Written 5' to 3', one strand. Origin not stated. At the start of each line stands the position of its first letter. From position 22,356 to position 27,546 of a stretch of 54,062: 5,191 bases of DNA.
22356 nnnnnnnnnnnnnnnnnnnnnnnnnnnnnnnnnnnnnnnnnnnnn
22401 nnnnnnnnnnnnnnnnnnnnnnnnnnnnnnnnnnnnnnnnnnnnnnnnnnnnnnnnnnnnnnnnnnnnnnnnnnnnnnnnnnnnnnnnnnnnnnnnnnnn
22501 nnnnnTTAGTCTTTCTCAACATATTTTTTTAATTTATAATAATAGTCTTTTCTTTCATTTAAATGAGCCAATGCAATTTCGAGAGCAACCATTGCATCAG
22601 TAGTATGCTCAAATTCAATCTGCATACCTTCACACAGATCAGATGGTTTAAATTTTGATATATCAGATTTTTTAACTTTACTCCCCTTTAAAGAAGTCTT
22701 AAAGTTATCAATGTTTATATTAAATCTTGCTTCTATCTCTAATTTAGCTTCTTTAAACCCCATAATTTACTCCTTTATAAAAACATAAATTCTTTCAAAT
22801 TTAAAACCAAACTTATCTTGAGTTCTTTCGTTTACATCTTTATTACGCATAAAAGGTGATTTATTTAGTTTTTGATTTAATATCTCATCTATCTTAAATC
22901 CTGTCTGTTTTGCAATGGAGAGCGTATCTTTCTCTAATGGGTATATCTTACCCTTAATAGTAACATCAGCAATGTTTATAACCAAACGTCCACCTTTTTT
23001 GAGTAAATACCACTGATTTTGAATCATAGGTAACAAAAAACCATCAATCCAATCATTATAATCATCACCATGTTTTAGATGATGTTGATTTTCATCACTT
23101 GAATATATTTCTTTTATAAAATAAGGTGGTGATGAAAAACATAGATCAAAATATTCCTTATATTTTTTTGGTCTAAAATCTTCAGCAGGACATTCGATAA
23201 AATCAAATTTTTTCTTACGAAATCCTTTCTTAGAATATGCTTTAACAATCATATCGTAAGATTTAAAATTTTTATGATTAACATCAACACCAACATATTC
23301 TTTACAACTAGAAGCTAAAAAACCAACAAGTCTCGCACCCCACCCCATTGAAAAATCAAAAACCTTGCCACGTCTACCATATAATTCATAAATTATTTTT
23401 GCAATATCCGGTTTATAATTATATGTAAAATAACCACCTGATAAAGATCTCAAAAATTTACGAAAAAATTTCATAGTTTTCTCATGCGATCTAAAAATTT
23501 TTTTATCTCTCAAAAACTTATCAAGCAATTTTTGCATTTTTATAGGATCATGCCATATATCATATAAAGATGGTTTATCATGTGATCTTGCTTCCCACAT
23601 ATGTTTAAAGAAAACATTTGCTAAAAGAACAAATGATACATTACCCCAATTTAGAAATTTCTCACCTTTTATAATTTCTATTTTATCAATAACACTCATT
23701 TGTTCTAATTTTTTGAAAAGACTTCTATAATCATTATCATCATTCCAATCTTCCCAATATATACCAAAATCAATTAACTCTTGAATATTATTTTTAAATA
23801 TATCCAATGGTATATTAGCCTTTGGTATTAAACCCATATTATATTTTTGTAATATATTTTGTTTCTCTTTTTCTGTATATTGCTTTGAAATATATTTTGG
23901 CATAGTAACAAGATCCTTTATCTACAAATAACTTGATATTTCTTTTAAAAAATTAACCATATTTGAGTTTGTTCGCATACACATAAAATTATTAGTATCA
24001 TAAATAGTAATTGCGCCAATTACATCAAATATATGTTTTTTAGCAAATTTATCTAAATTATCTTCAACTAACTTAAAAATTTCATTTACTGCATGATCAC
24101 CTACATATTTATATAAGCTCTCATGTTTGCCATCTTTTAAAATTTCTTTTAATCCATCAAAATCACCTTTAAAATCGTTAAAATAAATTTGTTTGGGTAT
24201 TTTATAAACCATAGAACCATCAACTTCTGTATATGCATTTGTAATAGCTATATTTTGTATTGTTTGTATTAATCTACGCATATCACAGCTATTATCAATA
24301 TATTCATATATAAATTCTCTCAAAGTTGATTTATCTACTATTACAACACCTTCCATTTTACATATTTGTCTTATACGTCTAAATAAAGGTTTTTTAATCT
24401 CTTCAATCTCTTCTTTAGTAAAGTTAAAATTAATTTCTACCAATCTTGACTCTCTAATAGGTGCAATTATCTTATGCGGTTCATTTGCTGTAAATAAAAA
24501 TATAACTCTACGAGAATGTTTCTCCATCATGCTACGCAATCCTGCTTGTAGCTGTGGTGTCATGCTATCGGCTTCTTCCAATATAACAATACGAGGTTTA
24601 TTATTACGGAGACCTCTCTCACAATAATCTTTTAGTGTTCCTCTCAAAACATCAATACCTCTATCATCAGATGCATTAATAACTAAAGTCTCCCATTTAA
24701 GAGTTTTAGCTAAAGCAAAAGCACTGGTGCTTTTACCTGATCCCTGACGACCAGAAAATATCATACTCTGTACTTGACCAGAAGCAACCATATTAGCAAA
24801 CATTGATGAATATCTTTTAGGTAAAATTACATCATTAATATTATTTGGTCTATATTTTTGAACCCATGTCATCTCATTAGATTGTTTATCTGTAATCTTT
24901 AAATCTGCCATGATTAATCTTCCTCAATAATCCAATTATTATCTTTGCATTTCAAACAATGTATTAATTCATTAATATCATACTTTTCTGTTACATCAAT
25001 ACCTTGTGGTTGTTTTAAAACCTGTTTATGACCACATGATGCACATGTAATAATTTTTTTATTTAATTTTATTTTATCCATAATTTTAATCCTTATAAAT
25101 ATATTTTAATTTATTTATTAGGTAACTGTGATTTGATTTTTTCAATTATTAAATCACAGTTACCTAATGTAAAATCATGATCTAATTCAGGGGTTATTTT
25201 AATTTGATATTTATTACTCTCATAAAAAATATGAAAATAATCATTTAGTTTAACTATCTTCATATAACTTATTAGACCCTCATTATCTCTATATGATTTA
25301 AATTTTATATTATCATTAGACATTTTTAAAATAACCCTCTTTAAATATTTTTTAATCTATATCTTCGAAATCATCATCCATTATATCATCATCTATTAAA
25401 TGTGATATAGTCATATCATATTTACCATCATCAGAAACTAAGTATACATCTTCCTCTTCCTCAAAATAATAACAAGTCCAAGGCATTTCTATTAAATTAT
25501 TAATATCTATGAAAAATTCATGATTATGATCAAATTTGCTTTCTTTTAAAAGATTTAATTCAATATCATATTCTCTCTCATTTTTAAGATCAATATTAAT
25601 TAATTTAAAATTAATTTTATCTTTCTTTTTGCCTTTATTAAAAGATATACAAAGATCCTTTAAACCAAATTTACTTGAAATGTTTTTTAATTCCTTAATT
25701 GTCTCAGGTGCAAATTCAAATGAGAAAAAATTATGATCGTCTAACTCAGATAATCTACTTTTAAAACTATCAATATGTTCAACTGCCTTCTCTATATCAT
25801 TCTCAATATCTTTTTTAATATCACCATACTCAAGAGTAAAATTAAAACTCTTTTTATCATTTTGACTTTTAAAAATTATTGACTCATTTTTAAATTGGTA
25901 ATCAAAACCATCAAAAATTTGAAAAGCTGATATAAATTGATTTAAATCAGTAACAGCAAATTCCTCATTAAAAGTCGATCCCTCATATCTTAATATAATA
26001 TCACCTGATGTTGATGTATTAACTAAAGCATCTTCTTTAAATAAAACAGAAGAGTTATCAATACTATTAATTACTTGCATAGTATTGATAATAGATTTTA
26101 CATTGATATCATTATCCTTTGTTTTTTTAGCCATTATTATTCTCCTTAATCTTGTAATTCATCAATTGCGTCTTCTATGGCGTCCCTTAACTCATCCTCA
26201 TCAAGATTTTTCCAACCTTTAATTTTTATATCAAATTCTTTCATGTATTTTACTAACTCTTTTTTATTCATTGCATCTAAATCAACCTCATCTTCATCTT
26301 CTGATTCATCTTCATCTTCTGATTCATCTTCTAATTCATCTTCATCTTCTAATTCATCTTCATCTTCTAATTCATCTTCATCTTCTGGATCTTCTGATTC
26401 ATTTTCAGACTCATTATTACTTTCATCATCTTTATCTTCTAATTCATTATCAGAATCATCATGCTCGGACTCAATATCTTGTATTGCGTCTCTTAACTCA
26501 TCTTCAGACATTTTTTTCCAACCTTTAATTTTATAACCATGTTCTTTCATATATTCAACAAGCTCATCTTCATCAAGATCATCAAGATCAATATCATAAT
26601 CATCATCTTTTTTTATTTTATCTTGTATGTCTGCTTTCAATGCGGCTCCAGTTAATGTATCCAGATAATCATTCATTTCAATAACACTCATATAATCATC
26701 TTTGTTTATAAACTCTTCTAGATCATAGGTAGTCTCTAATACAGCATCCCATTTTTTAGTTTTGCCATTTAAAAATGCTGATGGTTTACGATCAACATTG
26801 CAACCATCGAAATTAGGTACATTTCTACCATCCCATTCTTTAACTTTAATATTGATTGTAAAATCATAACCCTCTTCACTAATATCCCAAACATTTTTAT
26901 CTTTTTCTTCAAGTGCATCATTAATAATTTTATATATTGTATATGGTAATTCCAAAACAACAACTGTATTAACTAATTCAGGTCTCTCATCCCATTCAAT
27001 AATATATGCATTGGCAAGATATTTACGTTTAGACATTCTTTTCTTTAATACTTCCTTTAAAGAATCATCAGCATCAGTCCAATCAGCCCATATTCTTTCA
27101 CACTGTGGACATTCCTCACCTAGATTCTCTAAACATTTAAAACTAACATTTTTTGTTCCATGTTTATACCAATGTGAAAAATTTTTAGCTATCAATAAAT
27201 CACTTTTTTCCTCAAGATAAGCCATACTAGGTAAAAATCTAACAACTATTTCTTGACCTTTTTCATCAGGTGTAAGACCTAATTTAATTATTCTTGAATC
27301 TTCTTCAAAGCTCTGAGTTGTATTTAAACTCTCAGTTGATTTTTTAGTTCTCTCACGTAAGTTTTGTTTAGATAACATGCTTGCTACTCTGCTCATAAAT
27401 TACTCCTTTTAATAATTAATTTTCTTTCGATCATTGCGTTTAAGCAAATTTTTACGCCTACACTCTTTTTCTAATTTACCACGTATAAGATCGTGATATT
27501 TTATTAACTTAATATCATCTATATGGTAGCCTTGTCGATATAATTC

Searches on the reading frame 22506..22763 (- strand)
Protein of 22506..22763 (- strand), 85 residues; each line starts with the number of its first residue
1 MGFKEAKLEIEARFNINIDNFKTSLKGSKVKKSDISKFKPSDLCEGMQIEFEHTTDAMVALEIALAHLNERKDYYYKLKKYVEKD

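Call 82: search_protein_families(library=pfam, proteins=[window:22506-22763:-], max_evalue=0.001)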
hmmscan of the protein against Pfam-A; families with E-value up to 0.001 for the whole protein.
window:22506-22763:- (85 aa): 1 family
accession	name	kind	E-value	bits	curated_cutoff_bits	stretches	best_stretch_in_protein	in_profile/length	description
PF18905.5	DUF5661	-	1e-09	39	27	1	43-81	20-62/65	Protein of unknown function (DUF5661)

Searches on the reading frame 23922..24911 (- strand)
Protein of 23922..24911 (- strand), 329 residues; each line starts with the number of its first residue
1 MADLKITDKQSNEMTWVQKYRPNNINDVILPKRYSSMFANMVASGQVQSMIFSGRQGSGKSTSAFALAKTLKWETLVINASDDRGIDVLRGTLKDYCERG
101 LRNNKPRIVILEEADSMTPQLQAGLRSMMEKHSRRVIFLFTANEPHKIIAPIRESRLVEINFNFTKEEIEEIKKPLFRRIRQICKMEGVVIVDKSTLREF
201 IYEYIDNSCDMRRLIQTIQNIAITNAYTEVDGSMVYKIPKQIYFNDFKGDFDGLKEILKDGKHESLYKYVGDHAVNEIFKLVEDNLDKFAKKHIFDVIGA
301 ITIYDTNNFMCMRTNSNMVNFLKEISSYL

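Call 63: search_protein_families(library=pfam, proteins=[window:23922-24911:-], max_evalue=0.001)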
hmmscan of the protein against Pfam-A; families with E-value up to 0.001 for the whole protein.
window:23922-24911:- (329 aa): 6 families
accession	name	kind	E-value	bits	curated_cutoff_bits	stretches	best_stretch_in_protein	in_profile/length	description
PF00004.35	AAA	-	6.4e-15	56.2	21.2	1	50-161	1-126/131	ATPase family associated with various cellular activities (AAA)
PF13177.12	DNA_pol3_delta2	-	1.1e-08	35.7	27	1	88-163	85-158/161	DNA polymerase III, delta subunit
PF13401.12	AAA_22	-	4.6e-05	24.2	27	0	48-86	6-47/130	AAA domain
PF13173.12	AAA_14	-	0.00015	22.2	27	0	50-140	5-95/129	AAA domain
PF03215.21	Rad17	-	0.00017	22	23.8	0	10-72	3-70/186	Rad17 P-loop domain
PF25199.1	nSTAND_NTPase5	-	0.00021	21.6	34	1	45-144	39-134/145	Novel STAND NTPase 5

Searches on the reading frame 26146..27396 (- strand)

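Call 63: search_protein_families(library=pfam, proteins=[window:26146-27396:-], max_evalue=0.001)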
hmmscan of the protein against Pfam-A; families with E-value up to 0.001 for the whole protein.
window:26146-27396:- (416 aa): 1 family
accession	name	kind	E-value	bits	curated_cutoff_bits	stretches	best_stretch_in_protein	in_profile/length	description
PF08804.16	gp32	-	6e-19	69.3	26.8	1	50-248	5-207/208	gp32 DNA binding protein like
